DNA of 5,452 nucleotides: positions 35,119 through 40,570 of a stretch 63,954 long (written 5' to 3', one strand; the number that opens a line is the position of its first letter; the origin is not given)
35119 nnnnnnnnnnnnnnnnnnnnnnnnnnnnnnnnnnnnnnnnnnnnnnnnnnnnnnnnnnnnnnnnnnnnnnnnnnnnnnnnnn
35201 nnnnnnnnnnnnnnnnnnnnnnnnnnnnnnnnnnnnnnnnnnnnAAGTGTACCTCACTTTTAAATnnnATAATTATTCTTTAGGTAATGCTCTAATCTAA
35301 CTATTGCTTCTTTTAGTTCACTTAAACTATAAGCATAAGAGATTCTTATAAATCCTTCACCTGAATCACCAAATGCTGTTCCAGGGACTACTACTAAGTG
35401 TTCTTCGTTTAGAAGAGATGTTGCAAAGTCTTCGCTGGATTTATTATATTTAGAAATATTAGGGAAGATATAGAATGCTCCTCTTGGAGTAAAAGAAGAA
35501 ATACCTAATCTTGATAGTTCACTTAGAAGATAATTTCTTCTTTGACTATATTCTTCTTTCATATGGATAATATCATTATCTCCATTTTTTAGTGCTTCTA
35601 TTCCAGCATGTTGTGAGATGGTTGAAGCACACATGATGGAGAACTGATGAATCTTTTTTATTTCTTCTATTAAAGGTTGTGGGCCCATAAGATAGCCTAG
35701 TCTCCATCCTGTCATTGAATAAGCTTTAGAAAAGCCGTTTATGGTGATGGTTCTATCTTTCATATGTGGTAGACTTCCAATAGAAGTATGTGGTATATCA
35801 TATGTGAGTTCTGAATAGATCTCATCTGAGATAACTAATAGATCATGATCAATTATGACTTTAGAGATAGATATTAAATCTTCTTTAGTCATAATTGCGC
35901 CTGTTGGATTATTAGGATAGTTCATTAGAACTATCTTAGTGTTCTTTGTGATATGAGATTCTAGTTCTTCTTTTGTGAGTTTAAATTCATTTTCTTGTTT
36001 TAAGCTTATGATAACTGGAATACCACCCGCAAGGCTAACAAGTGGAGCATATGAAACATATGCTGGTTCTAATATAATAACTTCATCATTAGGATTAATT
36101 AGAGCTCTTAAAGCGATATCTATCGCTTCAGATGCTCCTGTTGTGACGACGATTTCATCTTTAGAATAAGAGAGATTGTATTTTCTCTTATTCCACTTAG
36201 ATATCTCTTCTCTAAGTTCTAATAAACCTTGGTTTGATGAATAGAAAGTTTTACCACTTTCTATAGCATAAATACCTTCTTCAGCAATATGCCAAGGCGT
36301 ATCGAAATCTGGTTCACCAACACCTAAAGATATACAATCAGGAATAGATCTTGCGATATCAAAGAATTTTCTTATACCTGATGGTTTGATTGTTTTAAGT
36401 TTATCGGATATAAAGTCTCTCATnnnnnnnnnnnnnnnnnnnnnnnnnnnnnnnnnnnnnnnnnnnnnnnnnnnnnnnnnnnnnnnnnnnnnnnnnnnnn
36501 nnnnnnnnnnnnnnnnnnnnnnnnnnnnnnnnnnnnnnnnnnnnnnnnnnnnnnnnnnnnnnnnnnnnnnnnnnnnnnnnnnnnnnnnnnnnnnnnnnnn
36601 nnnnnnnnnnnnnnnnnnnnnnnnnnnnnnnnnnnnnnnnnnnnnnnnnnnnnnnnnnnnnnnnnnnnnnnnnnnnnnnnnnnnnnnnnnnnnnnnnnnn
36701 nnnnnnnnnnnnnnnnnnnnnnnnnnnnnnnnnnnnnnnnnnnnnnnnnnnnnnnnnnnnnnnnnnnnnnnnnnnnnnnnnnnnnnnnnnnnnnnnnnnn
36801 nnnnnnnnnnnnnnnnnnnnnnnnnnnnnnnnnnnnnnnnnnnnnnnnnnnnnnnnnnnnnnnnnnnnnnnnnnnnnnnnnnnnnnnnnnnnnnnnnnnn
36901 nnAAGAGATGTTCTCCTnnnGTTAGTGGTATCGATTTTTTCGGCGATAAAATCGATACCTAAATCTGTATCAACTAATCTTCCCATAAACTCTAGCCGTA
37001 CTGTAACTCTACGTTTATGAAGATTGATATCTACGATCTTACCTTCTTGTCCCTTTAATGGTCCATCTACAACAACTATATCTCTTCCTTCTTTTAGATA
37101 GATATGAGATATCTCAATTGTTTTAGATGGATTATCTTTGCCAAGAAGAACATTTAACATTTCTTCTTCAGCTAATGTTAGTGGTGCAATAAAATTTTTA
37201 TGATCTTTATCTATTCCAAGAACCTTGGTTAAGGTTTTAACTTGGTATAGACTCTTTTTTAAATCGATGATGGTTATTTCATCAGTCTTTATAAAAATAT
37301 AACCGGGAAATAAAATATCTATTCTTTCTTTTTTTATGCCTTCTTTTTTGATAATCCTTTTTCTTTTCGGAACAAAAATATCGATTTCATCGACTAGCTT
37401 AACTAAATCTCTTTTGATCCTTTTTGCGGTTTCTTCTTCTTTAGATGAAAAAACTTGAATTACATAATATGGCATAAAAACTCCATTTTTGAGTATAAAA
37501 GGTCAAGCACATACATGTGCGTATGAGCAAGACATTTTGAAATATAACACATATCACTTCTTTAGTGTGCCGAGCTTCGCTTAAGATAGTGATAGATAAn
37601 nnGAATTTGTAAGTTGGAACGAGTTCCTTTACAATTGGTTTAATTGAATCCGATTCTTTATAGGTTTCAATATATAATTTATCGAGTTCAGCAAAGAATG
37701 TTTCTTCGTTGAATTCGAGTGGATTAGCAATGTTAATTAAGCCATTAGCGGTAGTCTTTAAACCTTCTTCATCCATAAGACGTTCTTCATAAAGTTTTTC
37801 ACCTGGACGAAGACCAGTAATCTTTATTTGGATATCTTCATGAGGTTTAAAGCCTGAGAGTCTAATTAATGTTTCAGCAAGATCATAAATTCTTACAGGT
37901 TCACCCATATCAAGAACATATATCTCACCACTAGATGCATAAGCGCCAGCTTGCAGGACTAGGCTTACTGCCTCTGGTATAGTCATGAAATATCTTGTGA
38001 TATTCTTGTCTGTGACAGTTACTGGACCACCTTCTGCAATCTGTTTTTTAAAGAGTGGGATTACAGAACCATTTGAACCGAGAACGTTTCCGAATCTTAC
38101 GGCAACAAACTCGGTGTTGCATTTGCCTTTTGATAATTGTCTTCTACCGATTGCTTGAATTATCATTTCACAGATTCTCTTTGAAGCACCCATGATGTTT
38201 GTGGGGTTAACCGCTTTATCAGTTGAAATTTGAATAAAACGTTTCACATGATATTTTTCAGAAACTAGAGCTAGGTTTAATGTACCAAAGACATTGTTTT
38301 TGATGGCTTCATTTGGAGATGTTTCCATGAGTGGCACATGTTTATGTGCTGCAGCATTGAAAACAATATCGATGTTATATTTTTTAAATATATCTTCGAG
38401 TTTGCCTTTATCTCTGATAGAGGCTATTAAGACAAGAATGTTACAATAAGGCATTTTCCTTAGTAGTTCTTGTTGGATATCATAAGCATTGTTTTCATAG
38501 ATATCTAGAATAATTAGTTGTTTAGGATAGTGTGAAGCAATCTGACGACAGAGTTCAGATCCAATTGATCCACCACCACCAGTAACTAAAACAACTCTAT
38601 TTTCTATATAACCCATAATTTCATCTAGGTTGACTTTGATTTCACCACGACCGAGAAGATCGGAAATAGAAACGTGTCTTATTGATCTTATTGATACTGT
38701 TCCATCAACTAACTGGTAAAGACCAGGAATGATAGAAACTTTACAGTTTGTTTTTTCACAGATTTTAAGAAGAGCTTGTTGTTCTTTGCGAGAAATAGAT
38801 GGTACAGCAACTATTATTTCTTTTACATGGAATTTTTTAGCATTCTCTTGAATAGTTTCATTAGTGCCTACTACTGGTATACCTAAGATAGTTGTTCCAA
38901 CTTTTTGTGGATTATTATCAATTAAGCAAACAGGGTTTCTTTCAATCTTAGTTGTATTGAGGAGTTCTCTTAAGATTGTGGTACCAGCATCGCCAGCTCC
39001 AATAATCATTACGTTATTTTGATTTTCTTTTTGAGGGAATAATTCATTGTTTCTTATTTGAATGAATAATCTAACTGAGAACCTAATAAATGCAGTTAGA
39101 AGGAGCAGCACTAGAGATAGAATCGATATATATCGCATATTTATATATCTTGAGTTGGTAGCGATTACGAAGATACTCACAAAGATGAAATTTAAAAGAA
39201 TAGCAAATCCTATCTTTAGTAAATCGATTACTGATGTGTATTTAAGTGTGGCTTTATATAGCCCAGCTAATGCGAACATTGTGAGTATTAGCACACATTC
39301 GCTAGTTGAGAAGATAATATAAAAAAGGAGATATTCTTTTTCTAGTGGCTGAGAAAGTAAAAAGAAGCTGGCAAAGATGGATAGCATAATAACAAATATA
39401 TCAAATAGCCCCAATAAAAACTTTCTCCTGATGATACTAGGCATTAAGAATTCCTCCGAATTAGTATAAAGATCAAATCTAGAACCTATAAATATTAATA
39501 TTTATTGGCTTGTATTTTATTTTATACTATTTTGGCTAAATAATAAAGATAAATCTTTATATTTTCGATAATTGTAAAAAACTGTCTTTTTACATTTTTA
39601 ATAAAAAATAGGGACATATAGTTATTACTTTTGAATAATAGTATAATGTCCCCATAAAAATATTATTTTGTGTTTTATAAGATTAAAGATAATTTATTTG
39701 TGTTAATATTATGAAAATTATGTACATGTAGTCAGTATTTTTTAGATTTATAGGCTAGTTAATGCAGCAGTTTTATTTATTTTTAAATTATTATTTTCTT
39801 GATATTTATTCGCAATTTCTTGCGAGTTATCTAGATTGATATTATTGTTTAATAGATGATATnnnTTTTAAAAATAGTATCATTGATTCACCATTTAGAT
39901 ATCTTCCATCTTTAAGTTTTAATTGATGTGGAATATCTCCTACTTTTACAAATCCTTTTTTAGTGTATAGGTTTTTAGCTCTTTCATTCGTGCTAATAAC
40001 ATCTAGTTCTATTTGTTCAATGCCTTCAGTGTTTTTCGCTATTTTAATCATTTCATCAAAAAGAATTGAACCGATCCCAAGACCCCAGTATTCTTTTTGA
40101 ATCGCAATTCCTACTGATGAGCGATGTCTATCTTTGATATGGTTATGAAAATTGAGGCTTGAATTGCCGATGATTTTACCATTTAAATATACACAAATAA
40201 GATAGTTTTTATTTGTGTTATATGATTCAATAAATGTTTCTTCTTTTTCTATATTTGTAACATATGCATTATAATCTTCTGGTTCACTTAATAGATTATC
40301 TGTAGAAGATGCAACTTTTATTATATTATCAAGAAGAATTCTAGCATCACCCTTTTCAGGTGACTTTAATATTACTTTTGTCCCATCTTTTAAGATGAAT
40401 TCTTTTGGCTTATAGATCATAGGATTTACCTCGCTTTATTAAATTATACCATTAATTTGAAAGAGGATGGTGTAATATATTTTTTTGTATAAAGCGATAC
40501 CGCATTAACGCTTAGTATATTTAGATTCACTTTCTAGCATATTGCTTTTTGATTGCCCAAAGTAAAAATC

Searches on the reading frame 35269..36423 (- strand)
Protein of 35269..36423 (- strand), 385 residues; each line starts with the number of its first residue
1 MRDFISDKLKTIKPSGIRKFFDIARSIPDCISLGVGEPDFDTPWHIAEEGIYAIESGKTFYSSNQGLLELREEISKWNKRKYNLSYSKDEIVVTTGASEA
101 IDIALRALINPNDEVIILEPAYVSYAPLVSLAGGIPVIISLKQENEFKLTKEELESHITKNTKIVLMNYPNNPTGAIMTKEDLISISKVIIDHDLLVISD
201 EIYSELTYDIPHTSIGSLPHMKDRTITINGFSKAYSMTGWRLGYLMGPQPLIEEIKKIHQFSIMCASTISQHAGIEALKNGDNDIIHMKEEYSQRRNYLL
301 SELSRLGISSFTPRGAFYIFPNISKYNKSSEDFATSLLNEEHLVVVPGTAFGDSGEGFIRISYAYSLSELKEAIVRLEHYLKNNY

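Call 111: search_protein_families(library=pfam, proteins=[window:35269-36423:-], max_evalue=0.00001)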
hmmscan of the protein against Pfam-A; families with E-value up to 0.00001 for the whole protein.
window:35269-36423:- (385 aa): 3 families
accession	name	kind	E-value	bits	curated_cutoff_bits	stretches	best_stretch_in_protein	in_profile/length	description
PF00155.27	Aminotran_1_2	-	3.2e-72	244.2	19.7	1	29-377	2-361/361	Aminotransferase class I and II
PF00266.25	Aminotran_5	-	2e-09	37.4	21.5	1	87-188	60-166/371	Aminotransferase class-V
PF01041.23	DegT_DnrJ_EryC1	-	2.2e-08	34.2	19.8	1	90-200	41-145/360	DegT/DnrJ/EryC1/StrS aminotransferase family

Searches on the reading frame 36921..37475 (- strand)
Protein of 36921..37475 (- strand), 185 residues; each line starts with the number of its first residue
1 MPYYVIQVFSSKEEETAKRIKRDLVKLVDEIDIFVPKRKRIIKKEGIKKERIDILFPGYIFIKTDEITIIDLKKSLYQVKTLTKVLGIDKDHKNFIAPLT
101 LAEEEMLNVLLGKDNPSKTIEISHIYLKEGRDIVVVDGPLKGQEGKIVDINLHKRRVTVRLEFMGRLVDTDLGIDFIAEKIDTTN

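Call 111: search_protein_families(library=pfam, proteins=[window:36921-37475:-], max_evalue=0.00001)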
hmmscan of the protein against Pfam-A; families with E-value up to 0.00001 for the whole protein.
window:36921-37475:- (185 aa): 2 families
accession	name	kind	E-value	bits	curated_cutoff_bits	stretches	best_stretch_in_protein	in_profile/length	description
PF02357.24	NusG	-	1.2e-11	45.5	22.2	1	2-105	2-88/93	Transcription termination factor nusG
PF00467.35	KOW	-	4.1e-06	26.8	22.3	1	130-159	2-31/32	KOW motif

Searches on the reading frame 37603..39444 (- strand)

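Call 111: search_protein_families(library=pfam, proteins=[window:37603-39444:-], max_evalue=0.00001)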
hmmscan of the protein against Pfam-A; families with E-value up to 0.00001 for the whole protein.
window:37603-39444:- (614 aa): 8 families
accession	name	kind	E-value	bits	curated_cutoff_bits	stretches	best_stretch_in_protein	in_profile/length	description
PF02719.21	Polysacc_synt_2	-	1.7e-119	398.8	20.2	1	285-570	1-288/293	Polysaccharide biosynthesis protein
PF01370.27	Epimerase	-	1.1e-23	84.4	20.9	1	285-510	1-238/240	NAD dependent epimerase/dehydratase family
PF16363.11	GDP_Man_Dehyd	-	1.8e-16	61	27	1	286-410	1-131/332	GDP-mannose 4,6 dehydratase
PF13727.12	CoA_binding_3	-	1.7e-12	48.2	25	1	72-240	18-175/175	CoA-binding domain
PF04321.23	RmlD_sub_bind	-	2.3e-11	43.8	27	1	285-457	3-154/287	RmlD substrate binding domain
PF01073.25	3Beta_HSD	-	2.5e-08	33.7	22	1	286-414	1-122/280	3-beta hydroxysteroid dehydrogenase/isomerase family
PF02254.24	TrkA_N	-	6e-08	33.4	23.8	0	145-233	1-87/116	TrkA-N domain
PF02629.25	CoA_binding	-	1.2e-06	29.6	22.3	1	141-217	2-74/97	CoA binding domain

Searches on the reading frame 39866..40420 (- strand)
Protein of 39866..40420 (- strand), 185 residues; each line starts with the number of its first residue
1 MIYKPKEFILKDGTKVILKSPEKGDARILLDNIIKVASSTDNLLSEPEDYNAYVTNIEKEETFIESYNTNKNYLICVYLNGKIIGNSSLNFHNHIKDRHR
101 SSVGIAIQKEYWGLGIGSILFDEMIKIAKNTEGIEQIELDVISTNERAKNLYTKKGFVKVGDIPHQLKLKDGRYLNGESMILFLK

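Call 111: search_protein_families(library=pfam, proteins=[window:39866-40420:-], max_evalue=0.00001)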
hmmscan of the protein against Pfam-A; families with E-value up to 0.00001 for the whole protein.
window:39866-40420:- (185 aa): 5 families
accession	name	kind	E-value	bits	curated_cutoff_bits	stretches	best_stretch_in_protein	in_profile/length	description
PF00583.31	Acetyltransf_1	-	5.7e-16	59.3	20.7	1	56-157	17-116/116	Acetyltransferase (GNAT) family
PF13508.13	Acetyltransf_7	-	1.9e-10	41.4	27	1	73-158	4-83/84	Acetyltransferase (GNAT) domain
PF13302.13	Acetyltransf_3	-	2.9e-09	38.2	25.4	1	44-158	19-138/138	Acetyltransferase (GNAT) domain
PF13420.13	Acetyltransf_4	-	3.6e-09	37.3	24.3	1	52-173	29-149/155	Acetyltransferase (GNAT) domain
PF13673.13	Acetyltransf_10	-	5.3e-08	33.3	23.6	1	59-162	18-112/128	Acetyltransferase (GNAT) domain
